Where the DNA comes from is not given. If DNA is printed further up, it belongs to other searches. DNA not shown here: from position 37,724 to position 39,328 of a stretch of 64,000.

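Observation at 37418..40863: Free-standing condensation-domain–GNAT fusion, with a divergent α/β-hydrolase and a DMT exporter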

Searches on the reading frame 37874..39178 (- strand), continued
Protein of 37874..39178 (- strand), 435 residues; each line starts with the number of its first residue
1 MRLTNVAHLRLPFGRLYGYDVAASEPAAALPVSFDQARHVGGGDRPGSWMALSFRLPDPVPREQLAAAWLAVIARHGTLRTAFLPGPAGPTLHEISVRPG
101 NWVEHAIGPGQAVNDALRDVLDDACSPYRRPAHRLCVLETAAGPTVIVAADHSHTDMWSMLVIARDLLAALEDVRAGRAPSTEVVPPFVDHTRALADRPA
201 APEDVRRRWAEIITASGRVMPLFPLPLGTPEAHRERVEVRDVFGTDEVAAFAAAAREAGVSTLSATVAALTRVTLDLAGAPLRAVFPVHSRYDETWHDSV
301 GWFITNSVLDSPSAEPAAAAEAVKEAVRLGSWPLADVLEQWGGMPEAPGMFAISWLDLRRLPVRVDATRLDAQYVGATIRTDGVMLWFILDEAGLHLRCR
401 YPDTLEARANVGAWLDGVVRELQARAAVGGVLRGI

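Call 27: find_encoding_contigs(protein=P0334, flank=6000, max_places=2)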
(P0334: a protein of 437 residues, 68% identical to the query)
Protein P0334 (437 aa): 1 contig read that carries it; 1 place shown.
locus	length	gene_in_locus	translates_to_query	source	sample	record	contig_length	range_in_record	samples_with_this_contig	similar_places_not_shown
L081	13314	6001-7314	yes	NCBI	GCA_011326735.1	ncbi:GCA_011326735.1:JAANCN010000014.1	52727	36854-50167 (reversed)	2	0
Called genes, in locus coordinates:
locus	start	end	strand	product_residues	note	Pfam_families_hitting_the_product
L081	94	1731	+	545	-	PF04326:SLFN_AlbA_2, PF13749:HATPase_c_4, PF06224:AlkZ-like (weak)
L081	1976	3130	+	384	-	PF02595:Gly_kinase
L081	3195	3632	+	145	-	-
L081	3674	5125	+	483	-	PF00817:IMS, PF11798:IMS_HHH (weak), PF21999:IMS_HHH_1, PF11799:IMS_C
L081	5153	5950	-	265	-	PF12146:Hydrolase_4, PF00561:Abhydrolase_1, PF12697:Abhydrolase_6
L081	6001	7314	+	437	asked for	PF00668:Condensation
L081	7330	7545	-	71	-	PF20555:DUF6767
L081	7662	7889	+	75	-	PF04324:Fer2_BFD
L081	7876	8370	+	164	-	PF00210:Ferritin, PF02915:Rubrerythrin (faint)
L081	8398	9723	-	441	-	PF12867:DinB_2 (weak), PF03781:FGE-sulfatase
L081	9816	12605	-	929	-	PF00270:DEAD, PF04851:ResIII (weak), PF22527:DEXQc_Suv3, PF00271:Helicase_C (weak), PF12029:DUF3516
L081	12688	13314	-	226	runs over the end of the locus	PF00440:TetR_N, PF17932:TetR_C_24, PF17935:TetR_C_27 (weak)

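Call 28: find_encoding_contigs(protein=P0330, flank=6000, max_places=2)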
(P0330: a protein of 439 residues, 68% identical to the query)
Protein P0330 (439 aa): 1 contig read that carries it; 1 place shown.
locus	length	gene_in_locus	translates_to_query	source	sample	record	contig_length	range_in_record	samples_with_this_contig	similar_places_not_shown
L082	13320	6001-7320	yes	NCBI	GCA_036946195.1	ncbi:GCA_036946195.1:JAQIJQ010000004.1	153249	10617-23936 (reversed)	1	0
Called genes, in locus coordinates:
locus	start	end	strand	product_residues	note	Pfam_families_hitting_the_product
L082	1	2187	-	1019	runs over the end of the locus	-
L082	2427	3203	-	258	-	-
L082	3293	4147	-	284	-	PF13560:HTH_31, PF17765:MLTR_LBD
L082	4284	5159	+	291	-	PF00248:Aldo_ket_red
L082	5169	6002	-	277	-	PF12146:Hydrolase_4, PF00561:Abhydrolase_1, PF12697:Abhydrolase_6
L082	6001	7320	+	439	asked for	PF00668:Condensation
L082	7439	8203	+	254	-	PF13489:Methyltransf_23, PF08241:Methyltransf_11 (weak), PF13649:Methyltransf_25 (weak)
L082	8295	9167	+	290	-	PF00106:adh_short, PF08659:KR, PF13561:adh_short_C2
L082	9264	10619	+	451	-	-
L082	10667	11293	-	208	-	PF00440:TetR_N, PF21597:TetR_C_43 (weak)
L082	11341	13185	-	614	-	PF00664:ABC_membrane, PF00005:ABC_tran, PF02463:SMC_N (faint)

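Call 29: find_encoding_contigs(protein=P0387, flank=6000, max_places=2)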
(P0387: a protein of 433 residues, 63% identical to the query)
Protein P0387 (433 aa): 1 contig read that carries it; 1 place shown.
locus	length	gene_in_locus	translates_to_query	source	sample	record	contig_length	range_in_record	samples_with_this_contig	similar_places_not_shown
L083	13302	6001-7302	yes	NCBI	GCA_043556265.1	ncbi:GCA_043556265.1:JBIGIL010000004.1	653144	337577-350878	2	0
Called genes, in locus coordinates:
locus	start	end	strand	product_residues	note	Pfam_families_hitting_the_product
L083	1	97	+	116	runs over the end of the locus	-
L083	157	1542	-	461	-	PF00587:tRNA-synt_2b, PF03129:HGTP_anticodon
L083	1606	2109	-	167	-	-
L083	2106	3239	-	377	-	PF02746:MR_MLE_N, PF26685:DUF8230_C, PF13378:MR_MLE_C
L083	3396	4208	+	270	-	PF00106:adh_short, PF08659:KR (weak), PF13561:adh_short_C2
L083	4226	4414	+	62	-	-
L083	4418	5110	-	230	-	PF00583:Acetyltransf_1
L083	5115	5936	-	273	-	PF00561:Abhydrolase_1, PF12146:Hydrolase_4, PF12697:Abhydrolase_6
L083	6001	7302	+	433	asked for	PF00668:Condensation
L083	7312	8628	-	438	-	PF07690:MFS_1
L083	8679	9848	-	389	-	PF00108:Thiolase_N, PF02803:Thiolase_C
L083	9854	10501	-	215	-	PF01144:CoA_trans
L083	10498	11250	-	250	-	PF01144:CoA_trans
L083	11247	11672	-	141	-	PF02627:CMD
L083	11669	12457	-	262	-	PF00561:Abhydrolase_1, PF12697:Abhydrolase_6, PF12146:Hydrolase_4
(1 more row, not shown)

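Call 60: find_encoding_contigs(protein=P0200, flank=7000, max_places=2)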
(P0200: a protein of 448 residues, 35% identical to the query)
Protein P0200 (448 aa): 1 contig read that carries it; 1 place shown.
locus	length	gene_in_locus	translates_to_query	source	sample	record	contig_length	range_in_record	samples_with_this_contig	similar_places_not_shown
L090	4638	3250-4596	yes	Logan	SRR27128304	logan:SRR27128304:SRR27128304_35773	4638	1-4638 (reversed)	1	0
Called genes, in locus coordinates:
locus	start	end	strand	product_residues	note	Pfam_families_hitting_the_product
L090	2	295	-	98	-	?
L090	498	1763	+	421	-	PF03033:Glyco_transf_28, PF06722:EryCIII-like_C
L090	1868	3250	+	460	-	PF00668:Condensation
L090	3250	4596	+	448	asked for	PF00668:Condensation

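Call 81: find_encoding_contigs(protein=P0424, flank=5000, max_places=1)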
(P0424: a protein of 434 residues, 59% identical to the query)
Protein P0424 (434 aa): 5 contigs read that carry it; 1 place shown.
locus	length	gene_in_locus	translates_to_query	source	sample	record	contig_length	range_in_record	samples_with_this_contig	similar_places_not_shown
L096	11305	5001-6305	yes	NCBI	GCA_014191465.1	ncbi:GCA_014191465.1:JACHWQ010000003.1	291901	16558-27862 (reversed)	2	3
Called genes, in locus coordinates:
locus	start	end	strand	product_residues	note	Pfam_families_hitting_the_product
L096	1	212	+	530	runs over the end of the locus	PF00199:Catalase, PF06628:Catalase-rel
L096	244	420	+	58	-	-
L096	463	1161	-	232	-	-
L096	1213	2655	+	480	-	PF07690:MFS_1, PF00083:Sugar_tr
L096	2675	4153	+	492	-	PF07690:MFS_1, PF00854:PTR2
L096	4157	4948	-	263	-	PF00561:Abhydrolase_1, PF12146:Hydrolase_4, PF12697:Abhydrolase_6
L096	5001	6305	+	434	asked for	PF00668:Condensation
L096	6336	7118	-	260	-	PF09339:HTH_IclR, PF25213:HVO_A0261_N (faint), PF01614:IclR_C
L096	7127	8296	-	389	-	PF00108:Thiolase_N, PF02803:Thiolase_C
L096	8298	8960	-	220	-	PF01144:CoA_trans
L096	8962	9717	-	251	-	PF01144:CoA_trans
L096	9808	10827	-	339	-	PF21088:MS_channel_1st, PF00924:MS_channel_2nd, PF21082:MS_channel_3rd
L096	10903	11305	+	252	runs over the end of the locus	PF09339:HTH_IclR, PF12802:MarR_2 (weak), PF01614:IclR_C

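Call 82: find_encoding_contigs(protein=P0397, flank=5000, max_places=1)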
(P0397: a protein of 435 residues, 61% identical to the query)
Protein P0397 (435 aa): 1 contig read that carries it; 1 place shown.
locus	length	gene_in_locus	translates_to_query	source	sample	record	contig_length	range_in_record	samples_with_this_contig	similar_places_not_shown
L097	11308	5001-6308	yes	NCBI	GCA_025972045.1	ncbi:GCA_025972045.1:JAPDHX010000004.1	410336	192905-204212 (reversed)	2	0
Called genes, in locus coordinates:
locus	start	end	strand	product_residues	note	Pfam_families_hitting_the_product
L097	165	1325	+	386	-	PF01053:Cys_Met_Meta_PP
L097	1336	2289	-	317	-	PF01619:Pro_dh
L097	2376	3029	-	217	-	PF00702:Hydrolase, PF12710:HAD (weak)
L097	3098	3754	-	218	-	PF00702:Hydrolase, PF12710:HAD, PF13419:HAD_2, PF13242:Hydrolase_like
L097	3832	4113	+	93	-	-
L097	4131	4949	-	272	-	PF12146:Hydrolase_4, PF00561:Abhydrolase_1, PF12697:Abhydrolase_6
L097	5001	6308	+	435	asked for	PF00668:Condensation (faint)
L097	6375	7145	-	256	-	PF02274:ADI (faint)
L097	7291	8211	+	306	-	-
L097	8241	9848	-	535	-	-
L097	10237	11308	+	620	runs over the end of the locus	PF00012:HSP70, PF06723:MreB_Mbl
